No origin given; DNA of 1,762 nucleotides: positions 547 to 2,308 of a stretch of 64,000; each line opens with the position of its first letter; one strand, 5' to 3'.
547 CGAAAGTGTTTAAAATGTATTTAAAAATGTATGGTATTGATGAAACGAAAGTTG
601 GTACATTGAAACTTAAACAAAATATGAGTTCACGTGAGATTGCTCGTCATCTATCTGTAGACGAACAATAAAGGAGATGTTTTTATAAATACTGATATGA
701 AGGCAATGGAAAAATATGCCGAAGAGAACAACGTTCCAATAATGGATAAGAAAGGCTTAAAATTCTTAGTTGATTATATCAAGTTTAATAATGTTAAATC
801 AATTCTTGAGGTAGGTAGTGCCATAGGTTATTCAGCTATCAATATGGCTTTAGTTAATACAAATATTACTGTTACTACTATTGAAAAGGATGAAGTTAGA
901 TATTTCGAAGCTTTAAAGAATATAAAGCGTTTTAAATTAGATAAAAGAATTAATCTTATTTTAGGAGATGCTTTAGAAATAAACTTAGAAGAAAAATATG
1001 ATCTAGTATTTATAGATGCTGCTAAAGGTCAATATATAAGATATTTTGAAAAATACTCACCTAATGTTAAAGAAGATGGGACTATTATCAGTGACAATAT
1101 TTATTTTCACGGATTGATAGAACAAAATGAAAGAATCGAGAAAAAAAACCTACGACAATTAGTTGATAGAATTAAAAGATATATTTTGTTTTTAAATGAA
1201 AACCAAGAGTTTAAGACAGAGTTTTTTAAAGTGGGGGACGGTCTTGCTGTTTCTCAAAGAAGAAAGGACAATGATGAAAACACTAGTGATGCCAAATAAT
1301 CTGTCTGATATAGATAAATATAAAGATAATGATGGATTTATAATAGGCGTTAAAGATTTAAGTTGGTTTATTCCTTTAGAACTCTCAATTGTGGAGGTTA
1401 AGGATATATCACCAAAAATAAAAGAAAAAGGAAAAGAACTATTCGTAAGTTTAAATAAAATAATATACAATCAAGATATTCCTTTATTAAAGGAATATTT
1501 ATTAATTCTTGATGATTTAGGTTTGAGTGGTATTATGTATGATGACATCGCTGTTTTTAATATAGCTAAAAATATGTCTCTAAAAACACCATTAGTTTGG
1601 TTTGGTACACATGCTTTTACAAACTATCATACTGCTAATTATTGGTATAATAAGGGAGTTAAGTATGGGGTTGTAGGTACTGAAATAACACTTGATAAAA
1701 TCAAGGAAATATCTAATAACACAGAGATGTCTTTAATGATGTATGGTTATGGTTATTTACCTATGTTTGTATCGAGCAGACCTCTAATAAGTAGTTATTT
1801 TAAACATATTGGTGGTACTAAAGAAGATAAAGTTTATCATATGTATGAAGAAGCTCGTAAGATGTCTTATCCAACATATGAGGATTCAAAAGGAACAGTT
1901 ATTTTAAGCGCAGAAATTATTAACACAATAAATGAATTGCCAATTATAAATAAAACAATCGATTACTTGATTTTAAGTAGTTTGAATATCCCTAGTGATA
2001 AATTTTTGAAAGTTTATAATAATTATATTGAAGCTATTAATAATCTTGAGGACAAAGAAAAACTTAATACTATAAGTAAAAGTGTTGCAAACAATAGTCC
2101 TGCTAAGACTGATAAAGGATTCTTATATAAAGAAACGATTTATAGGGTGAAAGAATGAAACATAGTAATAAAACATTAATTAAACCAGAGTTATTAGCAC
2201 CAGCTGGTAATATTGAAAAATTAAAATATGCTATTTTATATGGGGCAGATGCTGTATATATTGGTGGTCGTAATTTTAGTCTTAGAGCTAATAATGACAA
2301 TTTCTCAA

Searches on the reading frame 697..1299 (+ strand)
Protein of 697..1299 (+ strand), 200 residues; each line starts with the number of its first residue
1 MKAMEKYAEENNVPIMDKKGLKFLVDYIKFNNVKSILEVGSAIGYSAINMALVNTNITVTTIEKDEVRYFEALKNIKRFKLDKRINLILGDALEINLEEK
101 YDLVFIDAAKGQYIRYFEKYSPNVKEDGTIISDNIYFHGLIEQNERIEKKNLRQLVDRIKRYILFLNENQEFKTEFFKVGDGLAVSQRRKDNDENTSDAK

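Call 57: search_protein_families(library=pfam, proteins=[window:697-1299:+], max_evalue=0.001)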
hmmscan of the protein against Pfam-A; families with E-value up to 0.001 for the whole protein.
window:697-1299:+ (200 aa): 6 families
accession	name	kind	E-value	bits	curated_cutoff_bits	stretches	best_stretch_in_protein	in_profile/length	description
PF01596.23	Methyltransf_3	-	7.9e-22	78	22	1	18-188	30-203/204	O-methyltransferase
PF13578.12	Methyltransf_24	-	5.4e-08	34.1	26.3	1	37-135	1-105/105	Methyltransferase domain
PF01135.25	PCMT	-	4.6e-07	30.3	20.3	1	23-110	64-152/210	Protein-L-isoaspartate(D-aspartate) O-methyltransferase (PCMT)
PF02475.24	TRM5-TYW2_MTfase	-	2.2e-05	24.9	28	1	38-133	42-136/164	TRM5/TYW2 methyltransferase domain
PF02527.21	GidB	-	0.00016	21.5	27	1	25-131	42-145/184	rRNA small subunit methyltransferase G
PF05175.20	MTS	-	0.00043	20.4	23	1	19-105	18-103/170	Methyltransferase small domain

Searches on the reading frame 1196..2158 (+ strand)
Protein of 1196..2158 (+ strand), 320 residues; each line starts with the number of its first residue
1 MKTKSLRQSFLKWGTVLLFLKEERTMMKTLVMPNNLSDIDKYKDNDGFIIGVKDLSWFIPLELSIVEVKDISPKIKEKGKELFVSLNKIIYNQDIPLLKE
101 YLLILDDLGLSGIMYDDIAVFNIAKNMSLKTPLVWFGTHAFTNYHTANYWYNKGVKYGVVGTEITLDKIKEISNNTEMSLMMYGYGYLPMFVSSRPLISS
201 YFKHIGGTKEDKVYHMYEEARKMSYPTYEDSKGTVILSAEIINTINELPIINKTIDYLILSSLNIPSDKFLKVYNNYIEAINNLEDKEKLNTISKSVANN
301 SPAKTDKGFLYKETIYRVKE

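Call 57: search_protein_families(library=pfam, proteins=[window:1196-2158:+], max_evalue=0.001)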
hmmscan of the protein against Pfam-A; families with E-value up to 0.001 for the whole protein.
window:1196-2158:+ (320 aa): 1 family
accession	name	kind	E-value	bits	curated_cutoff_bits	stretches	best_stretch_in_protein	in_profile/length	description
PF01136.24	Peptidase_U32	-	2e-27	96.4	22.4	1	97-313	3-230/233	Peptidase family U32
